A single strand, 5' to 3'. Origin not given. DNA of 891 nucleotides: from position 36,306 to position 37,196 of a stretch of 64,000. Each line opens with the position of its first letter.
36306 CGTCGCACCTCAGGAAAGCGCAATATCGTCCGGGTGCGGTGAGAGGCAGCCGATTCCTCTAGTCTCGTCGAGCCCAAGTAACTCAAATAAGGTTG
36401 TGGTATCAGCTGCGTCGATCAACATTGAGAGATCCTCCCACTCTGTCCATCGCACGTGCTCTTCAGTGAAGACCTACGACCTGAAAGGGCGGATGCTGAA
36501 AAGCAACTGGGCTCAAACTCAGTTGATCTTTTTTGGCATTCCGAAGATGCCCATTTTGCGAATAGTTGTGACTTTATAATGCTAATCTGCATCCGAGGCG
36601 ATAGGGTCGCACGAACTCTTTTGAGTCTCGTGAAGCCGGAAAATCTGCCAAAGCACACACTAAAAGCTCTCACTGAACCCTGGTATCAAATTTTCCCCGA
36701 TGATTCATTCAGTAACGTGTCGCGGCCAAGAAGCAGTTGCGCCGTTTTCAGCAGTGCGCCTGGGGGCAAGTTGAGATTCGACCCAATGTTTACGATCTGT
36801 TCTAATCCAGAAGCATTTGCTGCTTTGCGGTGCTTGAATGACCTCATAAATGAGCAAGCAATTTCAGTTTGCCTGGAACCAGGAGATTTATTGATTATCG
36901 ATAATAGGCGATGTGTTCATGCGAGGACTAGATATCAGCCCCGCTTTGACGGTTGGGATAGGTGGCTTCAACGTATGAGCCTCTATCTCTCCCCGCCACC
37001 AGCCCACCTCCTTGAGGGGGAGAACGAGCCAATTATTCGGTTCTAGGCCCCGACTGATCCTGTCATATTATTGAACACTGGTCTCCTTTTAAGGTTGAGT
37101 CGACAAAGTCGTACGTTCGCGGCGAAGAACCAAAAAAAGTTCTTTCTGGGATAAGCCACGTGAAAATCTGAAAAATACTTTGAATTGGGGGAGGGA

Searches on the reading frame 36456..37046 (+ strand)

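Call 9: search_protein_families(library=pfam, proteins=[window:36456-37046:+], max_evalue=0.001)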
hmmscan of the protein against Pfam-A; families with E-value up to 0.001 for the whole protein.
window:36456-37046:+ (196 aa): 1 family
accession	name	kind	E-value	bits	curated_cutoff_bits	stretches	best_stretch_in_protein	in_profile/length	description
PF02668.22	TauD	-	6.6e-13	49.6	27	1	115-174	208-266/267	Taurine catabolism dioxygenase TauD, TfdA family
